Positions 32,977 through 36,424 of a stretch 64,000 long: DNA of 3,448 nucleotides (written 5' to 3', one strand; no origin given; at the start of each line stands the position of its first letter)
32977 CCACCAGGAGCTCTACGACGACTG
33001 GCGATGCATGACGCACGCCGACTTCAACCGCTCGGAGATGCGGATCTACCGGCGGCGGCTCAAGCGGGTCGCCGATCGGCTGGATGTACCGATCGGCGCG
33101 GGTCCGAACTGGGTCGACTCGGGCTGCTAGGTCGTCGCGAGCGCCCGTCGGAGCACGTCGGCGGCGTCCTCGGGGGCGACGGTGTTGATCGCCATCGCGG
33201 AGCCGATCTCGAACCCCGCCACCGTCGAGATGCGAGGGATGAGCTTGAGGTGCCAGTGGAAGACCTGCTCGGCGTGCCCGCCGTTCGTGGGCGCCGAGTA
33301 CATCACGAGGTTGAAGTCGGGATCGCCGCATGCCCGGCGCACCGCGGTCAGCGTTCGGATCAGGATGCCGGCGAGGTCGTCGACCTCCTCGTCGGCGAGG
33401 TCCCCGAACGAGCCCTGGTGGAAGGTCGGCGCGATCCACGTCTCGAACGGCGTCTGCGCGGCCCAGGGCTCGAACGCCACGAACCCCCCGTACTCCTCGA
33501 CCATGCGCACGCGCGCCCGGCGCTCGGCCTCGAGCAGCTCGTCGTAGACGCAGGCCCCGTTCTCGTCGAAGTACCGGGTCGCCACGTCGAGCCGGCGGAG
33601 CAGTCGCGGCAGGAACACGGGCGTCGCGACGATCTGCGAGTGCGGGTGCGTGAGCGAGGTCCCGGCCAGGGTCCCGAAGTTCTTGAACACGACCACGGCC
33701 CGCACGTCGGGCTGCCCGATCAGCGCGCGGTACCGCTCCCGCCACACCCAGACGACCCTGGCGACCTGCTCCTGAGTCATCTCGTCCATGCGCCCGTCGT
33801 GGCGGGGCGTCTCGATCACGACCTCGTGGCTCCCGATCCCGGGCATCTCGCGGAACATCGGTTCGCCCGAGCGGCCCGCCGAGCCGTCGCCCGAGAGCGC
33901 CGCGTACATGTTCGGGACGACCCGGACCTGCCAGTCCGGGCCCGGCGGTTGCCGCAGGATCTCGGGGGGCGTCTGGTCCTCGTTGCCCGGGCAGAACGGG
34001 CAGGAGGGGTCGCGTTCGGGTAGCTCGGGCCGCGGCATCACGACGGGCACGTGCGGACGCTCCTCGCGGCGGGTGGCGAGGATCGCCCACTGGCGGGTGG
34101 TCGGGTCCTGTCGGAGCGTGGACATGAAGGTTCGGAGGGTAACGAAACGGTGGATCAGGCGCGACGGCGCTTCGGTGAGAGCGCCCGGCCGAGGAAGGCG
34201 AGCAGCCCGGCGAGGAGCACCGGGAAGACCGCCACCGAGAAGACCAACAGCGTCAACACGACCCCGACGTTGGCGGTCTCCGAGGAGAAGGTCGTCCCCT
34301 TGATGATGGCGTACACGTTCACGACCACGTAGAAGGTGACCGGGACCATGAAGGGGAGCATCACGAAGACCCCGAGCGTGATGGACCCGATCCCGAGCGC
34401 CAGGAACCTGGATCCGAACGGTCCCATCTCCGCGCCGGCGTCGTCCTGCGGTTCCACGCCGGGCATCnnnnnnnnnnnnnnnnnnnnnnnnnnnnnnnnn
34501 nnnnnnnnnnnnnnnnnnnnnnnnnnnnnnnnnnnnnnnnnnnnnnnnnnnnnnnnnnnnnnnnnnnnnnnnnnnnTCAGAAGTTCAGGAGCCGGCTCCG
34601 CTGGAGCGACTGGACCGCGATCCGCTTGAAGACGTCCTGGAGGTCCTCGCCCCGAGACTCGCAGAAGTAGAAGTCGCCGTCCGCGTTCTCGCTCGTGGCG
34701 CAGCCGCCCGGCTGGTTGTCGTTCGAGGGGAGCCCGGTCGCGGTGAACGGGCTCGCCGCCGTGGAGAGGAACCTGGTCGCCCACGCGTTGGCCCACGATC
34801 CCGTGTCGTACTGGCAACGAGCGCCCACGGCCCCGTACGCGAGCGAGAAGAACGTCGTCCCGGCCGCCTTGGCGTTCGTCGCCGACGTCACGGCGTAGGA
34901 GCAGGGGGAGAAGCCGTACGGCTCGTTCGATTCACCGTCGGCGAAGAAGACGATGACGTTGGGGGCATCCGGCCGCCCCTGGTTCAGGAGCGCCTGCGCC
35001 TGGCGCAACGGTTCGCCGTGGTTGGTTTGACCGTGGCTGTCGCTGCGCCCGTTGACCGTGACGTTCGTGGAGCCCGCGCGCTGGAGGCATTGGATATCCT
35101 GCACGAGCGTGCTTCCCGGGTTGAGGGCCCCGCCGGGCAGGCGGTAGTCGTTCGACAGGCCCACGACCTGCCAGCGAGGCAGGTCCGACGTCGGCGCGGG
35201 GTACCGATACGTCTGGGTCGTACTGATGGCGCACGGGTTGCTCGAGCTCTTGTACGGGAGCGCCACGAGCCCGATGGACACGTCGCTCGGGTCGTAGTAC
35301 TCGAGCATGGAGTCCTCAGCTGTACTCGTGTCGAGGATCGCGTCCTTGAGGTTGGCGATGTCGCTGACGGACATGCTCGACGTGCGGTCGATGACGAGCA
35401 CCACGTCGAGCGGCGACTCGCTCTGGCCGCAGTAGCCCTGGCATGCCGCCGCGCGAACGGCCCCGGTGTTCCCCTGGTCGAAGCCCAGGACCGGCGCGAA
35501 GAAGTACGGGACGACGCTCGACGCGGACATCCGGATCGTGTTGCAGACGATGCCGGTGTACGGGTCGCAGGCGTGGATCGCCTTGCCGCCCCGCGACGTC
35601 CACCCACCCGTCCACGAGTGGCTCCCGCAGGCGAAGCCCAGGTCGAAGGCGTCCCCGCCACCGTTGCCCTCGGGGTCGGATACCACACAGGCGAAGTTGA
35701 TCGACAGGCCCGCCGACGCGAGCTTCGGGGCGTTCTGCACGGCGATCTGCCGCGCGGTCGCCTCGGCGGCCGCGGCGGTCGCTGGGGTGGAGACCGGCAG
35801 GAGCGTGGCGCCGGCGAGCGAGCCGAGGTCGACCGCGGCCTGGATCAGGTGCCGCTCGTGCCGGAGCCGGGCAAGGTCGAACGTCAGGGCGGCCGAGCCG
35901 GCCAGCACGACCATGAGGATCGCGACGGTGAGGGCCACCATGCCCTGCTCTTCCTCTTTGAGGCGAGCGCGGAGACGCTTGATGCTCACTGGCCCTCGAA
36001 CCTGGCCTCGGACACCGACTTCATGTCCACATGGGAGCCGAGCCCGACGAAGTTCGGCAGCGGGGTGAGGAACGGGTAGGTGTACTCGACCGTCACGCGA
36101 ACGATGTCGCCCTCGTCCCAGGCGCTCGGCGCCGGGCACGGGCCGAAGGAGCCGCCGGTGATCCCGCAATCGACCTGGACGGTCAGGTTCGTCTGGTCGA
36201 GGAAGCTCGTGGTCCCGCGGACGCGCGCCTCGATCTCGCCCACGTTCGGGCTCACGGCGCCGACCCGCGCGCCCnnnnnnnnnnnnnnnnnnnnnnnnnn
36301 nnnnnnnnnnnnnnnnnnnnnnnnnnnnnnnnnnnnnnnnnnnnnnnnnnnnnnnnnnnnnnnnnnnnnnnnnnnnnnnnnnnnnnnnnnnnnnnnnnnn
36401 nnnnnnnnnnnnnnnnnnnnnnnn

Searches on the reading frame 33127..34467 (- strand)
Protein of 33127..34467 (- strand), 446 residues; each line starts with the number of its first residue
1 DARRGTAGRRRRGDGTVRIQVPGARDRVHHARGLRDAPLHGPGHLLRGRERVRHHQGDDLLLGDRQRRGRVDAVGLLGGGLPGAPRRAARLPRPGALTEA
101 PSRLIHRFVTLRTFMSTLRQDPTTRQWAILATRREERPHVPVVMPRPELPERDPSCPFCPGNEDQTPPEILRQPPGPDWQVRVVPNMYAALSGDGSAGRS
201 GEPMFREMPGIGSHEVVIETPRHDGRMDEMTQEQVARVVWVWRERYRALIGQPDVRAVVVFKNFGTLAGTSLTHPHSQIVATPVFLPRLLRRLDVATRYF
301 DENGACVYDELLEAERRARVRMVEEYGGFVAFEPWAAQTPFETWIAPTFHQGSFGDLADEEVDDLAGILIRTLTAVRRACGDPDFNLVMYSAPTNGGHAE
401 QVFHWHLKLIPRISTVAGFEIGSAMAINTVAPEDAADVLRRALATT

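Call 17: search_protein_families(library=pfam, proteins=[window:33127-34467:-], max_evalue=0.001)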
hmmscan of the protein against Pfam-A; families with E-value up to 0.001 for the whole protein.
window:33127-34467:- (446 aa): 4 families
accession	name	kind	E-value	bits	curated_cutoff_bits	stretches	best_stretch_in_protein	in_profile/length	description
PF01087.27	GalP_UDP_transf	-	3e-19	70.6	22.1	1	115-282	11-180/184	Galactose-1-phosphate uridyl transferase, N-terminal domain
PF16268.10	DUF4921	-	1.7e-09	37.6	28.5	0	403-443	357-397/425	Domain of unknown function (DUF4921)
PF02744.22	GalP_UDP_tr_C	-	7.7e-09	35.9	29.2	1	296-442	5-155/165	Galactose-1-phosphate uridyl transferase, C-terminal domain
PF16285.10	DUF4931_N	-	4.7e-08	33.6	24.1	1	215-281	54-120/124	Domain of unknown function (DUF4931) N-terminal domain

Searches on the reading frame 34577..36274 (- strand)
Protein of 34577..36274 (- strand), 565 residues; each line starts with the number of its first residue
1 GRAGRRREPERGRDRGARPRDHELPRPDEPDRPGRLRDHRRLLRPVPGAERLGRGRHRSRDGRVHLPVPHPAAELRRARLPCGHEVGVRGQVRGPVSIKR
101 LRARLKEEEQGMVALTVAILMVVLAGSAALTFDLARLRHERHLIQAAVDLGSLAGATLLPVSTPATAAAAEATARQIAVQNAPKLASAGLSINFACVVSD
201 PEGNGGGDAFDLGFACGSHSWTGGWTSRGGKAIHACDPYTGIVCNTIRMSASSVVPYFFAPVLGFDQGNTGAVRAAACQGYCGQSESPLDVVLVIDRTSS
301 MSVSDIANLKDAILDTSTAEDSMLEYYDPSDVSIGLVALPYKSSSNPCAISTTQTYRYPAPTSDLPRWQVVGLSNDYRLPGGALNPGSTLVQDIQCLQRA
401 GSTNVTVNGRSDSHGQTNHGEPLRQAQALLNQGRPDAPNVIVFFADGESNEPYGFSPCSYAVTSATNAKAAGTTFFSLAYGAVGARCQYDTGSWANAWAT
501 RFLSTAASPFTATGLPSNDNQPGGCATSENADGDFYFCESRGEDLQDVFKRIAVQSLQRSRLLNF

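Call 17: search_protein_families(library=pfam, proteins=[window:34577-36274:-], max_evalue=0.001)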
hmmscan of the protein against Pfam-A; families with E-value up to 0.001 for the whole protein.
window:34577-36274:- (565 aa): 3 families
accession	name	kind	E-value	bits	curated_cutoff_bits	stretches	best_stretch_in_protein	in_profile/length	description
PF00092.34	VWA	-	9.2e-07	29.7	23.8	0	409-483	70-142/174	von Willebrand factor type A domain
PF13519.12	VWA_2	-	5.1e-05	24.3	27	0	412-448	71-107/107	von Willebrand factor type A domain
PF13400.11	Tad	-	0.00034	21.3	22.3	0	111-156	1-45/47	Putative Flp pilus-assembly TadE/G-like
